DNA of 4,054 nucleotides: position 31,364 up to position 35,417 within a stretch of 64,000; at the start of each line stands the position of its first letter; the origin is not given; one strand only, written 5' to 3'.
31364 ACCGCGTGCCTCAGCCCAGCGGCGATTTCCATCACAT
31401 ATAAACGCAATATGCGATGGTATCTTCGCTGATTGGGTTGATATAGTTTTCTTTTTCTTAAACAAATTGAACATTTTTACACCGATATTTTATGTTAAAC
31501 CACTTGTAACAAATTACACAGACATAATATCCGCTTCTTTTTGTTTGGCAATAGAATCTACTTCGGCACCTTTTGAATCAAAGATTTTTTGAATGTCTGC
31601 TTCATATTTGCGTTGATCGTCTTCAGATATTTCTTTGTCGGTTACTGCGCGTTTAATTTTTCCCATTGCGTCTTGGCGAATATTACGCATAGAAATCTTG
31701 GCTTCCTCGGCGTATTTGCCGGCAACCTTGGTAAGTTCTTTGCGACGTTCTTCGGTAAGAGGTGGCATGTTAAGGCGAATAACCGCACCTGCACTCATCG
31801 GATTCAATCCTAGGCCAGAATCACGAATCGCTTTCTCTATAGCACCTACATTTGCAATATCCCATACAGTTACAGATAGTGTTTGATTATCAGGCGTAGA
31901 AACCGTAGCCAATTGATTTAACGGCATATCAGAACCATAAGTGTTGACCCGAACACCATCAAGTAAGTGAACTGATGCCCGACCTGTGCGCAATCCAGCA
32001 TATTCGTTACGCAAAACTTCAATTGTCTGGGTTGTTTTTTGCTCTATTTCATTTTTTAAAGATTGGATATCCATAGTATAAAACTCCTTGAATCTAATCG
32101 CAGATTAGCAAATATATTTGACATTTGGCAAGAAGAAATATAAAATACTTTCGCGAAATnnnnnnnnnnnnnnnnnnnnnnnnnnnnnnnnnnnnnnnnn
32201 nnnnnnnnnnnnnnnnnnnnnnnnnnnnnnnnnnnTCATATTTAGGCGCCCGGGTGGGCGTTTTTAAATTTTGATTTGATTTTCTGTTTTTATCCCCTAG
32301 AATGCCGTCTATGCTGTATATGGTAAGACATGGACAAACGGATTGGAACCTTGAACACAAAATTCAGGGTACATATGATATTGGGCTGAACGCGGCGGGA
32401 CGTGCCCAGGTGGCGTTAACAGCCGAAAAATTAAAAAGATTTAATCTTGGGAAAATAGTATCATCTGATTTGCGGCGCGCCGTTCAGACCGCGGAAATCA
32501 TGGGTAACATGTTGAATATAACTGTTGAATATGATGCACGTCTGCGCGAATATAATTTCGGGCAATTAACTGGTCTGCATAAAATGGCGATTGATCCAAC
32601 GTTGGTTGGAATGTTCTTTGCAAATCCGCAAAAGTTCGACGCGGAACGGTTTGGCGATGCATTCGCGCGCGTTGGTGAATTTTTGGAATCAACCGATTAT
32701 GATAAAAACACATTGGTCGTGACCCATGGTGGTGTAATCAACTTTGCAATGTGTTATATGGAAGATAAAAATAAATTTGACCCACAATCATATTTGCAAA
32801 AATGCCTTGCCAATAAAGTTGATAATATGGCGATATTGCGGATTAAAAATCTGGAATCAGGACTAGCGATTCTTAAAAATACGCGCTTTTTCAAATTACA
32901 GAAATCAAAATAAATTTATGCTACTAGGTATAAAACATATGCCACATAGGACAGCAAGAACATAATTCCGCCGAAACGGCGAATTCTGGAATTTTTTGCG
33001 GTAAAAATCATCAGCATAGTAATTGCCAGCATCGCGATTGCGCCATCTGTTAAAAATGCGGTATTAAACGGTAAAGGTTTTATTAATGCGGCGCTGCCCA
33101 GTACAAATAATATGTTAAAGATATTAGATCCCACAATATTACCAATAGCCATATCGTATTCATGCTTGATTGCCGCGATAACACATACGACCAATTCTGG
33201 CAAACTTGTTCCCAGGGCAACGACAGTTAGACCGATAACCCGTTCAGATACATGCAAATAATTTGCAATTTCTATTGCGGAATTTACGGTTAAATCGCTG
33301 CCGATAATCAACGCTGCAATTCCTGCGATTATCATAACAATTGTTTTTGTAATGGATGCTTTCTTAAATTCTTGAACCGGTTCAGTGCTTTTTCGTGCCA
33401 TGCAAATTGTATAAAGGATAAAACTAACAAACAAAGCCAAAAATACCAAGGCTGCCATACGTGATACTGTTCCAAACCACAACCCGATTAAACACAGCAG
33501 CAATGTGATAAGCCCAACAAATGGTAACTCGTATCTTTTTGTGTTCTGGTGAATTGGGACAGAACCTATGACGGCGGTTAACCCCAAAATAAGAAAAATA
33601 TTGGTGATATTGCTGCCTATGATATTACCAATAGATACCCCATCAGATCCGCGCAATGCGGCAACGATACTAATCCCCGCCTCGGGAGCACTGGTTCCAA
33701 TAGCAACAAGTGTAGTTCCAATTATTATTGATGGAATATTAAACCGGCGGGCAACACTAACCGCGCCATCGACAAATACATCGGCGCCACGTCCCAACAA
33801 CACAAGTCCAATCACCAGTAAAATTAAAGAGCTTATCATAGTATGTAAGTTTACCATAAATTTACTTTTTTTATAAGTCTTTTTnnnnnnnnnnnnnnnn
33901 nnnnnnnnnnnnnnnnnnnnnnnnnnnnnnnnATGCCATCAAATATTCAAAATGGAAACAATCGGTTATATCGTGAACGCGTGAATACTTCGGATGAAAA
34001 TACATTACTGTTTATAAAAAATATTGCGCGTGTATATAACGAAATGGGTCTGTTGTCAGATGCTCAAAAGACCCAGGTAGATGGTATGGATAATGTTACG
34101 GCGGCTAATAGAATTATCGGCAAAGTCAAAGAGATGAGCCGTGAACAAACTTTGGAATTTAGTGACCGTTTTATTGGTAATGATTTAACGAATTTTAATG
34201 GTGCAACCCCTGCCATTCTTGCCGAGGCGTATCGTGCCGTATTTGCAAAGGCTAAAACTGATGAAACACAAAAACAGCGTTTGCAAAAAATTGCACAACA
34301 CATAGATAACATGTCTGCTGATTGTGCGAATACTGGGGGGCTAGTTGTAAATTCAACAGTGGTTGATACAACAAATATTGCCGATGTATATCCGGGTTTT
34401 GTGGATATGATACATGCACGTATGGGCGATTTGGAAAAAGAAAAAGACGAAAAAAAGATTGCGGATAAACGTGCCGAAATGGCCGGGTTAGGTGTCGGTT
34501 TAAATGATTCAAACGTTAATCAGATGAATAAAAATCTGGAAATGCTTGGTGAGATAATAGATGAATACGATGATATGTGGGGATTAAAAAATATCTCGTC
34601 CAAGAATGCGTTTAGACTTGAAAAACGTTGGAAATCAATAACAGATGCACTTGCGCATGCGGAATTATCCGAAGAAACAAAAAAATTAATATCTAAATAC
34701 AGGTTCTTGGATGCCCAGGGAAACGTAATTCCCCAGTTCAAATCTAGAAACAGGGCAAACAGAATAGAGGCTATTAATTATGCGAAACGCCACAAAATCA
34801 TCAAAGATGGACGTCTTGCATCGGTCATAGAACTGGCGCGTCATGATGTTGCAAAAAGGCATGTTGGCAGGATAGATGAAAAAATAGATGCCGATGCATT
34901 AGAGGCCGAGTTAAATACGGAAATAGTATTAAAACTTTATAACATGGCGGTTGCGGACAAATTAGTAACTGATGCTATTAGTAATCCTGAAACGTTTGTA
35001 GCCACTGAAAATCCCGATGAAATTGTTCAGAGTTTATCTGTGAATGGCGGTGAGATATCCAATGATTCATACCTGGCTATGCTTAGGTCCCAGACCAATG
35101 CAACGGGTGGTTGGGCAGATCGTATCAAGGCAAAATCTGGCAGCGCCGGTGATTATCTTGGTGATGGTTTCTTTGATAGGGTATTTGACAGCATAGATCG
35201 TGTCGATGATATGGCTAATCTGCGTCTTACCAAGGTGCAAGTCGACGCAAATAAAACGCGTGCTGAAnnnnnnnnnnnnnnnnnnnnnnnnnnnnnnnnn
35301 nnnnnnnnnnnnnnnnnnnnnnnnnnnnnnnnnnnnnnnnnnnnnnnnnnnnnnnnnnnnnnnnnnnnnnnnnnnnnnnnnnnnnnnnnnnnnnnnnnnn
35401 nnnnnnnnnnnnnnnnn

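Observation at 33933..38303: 1456-aa multi-domain protein: Gly-zipper membrane anchors, three identical 34-aa PE-rich repeats, long KER coiled coil and an orphan C-terminal domain (candidate surface antigen or host-targeted effector)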

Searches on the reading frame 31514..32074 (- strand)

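Call 7: search_protein_families(library=pfam, proteins=[window:31514-32074:-], max_evalue=0.01)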
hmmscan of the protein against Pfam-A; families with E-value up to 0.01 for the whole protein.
window:31514-32074:- (186 aa): 1 family
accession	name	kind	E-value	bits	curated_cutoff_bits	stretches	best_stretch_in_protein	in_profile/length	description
PF01765.24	RRF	-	1.7e-63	213.8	29.7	1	21-184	1-164/164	Ribosome recycling factor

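Call 8: search_protein_families(library=ncbifam, proteins=[window:31514-32074:-], max_evalue=0.01)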
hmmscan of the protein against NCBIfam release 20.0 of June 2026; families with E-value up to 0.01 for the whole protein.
window:31514-32074:- (186 aa): 1 family
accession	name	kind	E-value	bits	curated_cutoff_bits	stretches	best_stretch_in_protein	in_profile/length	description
TIGR00496.1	frr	equivalog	6.3e-61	205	149.1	1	12-186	2-176/176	ribosome recycling factor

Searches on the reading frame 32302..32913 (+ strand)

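Call 7: search_protein_families(library=pfam, proteins=[window:32302-32913:+], max_evalue=0.01)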
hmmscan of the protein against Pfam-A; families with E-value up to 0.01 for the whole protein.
window:32302-32913:+ (203 aa): 1 family
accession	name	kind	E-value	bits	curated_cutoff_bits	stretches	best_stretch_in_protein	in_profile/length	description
PF00300.27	His_Phos_1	-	3e-40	138.4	21.7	1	5-156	1-161/194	Histidine phosphatase superfamily (branch 1)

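Call 8: search_protein_families(library=ncbifam, proteins=[window:32302-32913:+], max_evalue=0.01)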
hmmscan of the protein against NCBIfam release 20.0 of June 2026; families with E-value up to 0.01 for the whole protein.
window:32302-32913:+ (203 aa): 19 families
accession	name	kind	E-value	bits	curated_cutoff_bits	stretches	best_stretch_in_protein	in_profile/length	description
TIGR03162.1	ribazole_cobC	equivalog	2.8e-30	105.1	162.9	1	5-156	1-158/176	alpha-ribazole phosphatase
NF038349.1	dPGM_arch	equivalog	4.2e-23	82.2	225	1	7-159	3-154/194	2,3-diphosphoglycerate-dependent phosphoglycerate mutase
NF002901.0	PRK03482.1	equivalog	3.8e-20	72.4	261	1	5-90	4-89/215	2,3-diphosphoglycerate-dependent phosphoglycerate mutase GpmB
NF045917.1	PhserinePhPspA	equivalog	2.1e-18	66.8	350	1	5-152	4-160/211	phosphoserine phosphatase PspA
NF005567.0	PRK07238.1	equivalog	1.1e-17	64.4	326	1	2-142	177-326/378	bifunctional RNase H/acid phosphatase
NF011580.0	PRK15004.1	equivalog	2.3e-14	53.9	250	1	5-148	3-155/203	adenosylcobalamin/alpha-ribazole phosphatase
TIGR03848.1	MSMEG_4193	subfamily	6.6e-13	48.5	203.85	1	6-92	3-90/204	MSMEG_4193 family putative phosphomutase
NF010713.0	PRK14115.1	equivalog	3.7e-12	46.1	305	1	5-95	4-99/248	2,3-diphosphoglycerate-dependent phosphoglycerate mutase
TIGR01258.1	pgm_1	subfamily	4.6e-12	45.9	81.7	1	5-96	3-99/245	2,3-bisphosphoglycerate-dependent phosphoglycerate mutase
NF009993.0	PRK13462.1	equivalog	2.3e-11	43.8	226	1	5-97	8-99/203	acid phosphatase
NF009994.0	PRK13463.1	equivalog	6.1e-11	42.5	277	1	3-126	3-132/203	phosphoserine phosphatase 1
NF002339.0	PRK01295.1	equivalog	1.6e-10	40.8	316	1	2-94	2-99/206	2,3-bisphosphoglycerate-dependent phosphoglycerate mutase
NF010718.0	PRK14120.1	equivalog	2.5e-10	40.1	366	1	4-97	6-104/249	phosphoglyceromutase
NF002217.0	PRK01112.1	equivalog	8.9e-09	35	320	1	4-66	3-65/228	2,3-bisphosphoglycerate-dependent phosphoglycerate mutase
NF010717.0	PRK14119.1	equivalog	3.1e-08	33.5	378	1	5-94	4-98/228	2,3-diphosphoglycerate-dependent phosphoglycerate mutase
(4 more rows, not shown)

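Call 74: search_protein_families(library=padloc, proteins=[window:32302-32913:+], max_evalue=0.01)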
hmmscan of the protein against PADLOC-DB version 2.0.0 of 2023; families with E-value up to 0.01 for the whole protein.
window:32302-32913:+ (203 aa): 0 families

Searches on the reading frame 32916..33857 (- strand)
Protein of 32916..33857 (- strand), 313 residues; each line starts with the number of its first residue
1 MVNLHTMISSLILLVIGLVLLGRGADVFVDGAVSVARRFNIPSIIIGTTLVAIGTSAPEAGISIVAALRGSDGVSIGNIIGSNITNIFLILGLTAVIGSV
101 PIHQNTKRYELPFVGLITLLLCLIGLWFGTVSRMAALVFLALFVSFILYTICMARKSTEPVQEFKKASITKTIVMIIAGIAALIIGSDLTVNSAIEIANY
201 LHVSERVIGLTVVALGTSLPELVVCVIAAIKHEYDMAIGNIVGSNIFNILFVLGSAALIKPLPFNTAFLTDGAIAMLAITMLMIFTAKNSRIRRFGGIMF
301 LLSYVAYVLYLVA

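Call 7: search_protein_families(library=pfam, proteins=[window:32916-33857:-], max_evalue=0.01)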
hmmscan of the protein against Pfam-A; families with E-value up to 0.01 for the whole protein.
window:32916-33857:- (313 aa): 1 family
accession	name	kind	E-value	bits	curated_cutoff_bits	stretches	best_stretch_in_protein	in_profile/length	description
PF01699.29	Na_Ca_ex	-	2.7e-67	225.9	24.9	2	172-312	2-150/151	Sodium/calcium exchanger protein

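Call 8: search_protein_families(library=ncbifam, proteins=[window:32916-33857:-], max_evalue=0.01)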
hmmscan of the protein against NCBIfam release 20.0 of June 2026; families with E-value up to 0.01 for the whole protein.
window:32916-33857:- (313 aa): 6 families
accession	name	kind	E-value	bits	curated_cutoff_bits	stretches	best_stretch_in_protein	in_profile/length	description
TIGR00367.1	TIGR00367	hypoth_equivalog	4.4e-74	249.4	179.65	1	10-307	4-312/312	calcium/sodium antiporter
NF008005.0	PRK10734.1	equivalog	8.3e-60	202.6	432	1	7-311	1-316/325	calcium/sodium antiporter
TIGR00846.1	caca2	superfamily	1e-15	57.5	317.45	2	163-310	221-370/372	calcium/proton exchanger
TIGR00927.1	2A1904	subfamily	1e-15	56.5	710.1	2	177-309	466-600/1209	K+-dependent Na+/Ca+ exchanger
TIGR00845.1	caca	equivalog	7.3e-13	47.2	679.85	2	160-257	741-834/921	sodium/calcium exchanger 1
TIGR00378.1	cax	equivalog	1.5e-07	30.9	211.15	1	156-306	193-343/349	calcium/proton exchanger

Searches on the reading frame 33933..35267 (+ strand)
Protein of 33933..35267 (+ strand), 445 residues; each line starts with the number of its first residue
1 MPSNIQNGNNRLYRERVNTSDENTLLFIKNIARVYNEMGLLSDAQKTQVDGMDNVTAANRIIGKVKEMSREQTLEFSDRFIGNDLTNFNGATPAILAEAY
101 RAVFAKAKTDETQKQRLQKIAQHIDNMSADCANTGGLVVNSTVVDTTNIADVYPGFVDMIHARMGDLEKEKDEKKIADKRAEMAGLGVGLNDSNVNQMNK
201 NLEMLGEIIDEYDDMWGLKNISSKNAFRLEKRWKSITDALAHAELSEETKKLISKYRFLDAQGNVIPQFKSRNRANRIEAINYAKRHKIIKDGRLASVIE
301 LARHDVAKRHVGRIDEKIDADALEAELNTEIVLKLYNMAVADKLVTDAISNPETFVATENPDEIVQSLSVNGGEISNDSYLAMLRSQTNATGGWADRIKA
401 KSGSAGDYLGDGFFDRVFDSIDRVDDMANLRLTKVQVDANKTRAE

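Call 35: search_protein_families(library=pfam, proteins=[window:33933-35267:+], max_evalue=10)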
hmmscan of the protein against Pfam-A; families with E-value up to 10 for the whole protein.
window:33933-35267:+ (445 aa): 3 families
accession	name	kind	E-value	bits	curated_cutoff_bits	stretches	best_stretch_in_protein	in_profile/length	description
PF13376.11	OmdA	-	0.05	14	25.6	1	87-124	21-57/60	Bacteriocin-protection, YdeI or OmpD-Associated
PF16442.10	DUF5039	-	0.053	13.7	25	1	233-302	112-178/203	Domain of unknown function (DUF5039)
PF01367.25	5_3_exonuc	-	0.15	13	40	1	210-251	15-55/97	5'-3' exonuclease, C-terminal SAM fold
